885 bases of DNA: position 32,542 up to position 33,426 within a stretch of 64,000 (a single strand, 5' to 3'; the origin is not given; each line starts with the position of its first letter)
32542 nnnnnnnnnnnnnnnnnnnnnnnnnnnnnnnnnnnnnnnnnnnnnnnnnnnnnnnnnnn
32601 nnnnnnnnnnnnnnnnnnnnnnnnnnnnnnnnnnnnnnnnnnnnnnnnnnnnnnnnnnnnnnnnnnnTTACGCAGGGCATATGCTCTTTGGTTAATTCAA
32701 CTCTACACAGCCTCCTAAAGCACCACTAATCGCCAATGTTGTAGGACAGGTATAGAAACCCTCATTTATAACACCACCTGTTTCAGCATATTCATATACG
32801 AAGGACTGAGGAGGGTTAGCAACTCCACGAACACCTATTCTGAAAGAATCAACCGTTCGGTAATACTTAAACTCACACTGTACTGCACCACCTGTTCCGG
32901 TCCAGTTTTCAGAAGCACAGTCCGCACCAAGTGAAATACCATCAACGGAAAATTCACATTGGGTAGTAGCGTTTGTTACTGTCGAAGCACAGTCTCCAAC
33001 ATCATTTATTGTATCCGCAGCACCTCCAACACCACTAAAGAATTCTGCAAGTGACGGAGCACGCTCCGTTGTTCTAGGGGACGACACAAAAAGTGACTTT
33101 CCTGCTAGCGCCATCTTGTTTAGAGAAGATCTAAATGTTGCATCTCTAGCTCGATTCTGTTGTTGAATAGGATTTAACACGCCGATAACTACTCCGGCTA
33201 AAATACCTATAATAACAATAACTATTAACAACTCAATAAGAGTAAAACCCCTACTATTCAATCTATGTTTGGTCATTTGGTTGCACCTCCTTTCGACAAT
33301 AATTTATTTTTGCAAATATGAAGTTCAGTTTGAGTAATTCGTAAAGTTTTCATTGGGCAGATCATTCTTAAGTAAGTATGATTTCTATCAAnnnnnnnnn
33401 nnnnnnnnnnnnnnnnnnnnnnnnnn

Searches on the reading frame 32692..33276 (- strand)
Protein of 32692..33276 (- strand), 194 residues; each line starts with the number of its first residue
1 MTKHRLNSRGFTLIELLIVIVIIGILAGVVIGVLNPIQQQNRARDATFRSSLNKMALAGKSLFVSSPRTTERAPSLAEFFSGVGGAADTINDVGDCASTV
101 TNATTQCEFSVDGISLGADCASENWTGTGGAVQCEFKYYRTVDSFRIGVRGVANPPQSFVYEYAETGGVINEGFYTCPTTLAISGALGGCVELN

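Call 6: search_protein_families(library=pfam, proteins=[window:32692-33276:-], max_evalue=1)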
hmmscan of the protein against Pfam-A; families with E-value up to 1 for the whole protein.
window:32692-33276:- (194 aa): 3 families
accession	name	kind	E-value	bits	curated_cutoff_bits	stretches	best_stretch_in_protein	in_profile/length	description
PF07963.17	N_methyl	-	2.7e-09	36.7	21.2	1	7-30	3-26/27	Prokaryotic N-terminal methylation motif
PF25686.1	Betaherpes_U91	-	0.057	13.3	27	1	8-84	10-81/157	Betaherpesvirus U91 protein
PF03579.19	SHP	-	0.09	12.9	27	1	11-48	18-55/65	Small hydrophobic protein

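Call 11: search_protein_families(library=ncbifam, proteins=[window:32692-33276:-], max_evalue=0.1)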
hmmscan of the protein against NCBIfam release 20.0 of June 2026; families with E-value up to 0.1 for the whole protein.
window:32692-33276:- (194 aa): 17 families
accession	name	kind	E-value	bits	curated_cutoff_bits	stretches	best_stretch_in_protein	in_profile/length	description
NF041775.1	typeIV_PilA_Myxo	equivalog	3.4e-10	40.2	400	1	7-75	9-75/214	type IV pilin protein PilA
TIGR01708.2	typeII_sec_gspH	equivalog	9.1e-09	35.5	80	1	8-46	1-39/169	type II secretion system minor pseudopilin GspH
TIGR01710.1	typeII_sec_gspG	equivalog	3.7e-08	33.5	88.85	1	9-56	1-46/134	type II secretion system major pseudopilin GspG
TIGR02532.1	IV_pilin_GFxxxE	domain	7.2e-08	32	16.3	1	9-31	2-24/24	prepilin-type N-terminal cleavage/methylation domain-containing protein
NF041013.1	T4P_ComGE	equivalog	1.1e-05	25.5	49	1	7-44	2-39/83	competence type IV pilus minor pilin ComGE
NF040999.1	pilin_ComGC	equivalog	4.2e-05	23.7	75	1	9-42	2-33/84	competence type IV pilus major pilin ComGC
NF007862.0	PRK10574.1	equivalog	9.3e-05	22.6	138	1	7-32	3-28/145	prepilin peptidase-dependent pilin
TIGR02596.1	TIGR02596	subfamily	0.00024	21.3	70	1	11-42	1-32/196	Verru_Chthon cassette protein D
NF007800.0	PRK10506.1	equivalog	0.00036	20.4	158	1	7-44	7-44/163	prepilin peptidase-dependent protein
NF040982.1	ComGD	equivalog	0.0027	18.1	70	1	9-40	2-33/139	competence type IV pilus minor pilin ComGD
TIGR02599.1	TIGR02599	subfamily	0.003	16.9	256.5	1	10-49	1-43/361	Verru_Chthon cassette protein C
TIGR01711.1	gspJ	equivalog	0.0034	17.2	64.85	1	9-44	1-36/192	type II secretion system minor pseudopilin GspJ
TIGR01707.1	gspI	equivalog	0.0093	16.4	44.35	1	10-46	1-34/101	type II secretion system minor pseudopilin GspI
NF041002.1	pilin_ComGF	equivalog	0.015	15.5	80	1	9-42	2-35/139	competence type IV pilus minor pilin ComGF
TIGR02523.1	type_IV_pilV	equivalog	0.017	15.6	52.2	1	9-56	2-43/139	type IV pilus modification protein PilV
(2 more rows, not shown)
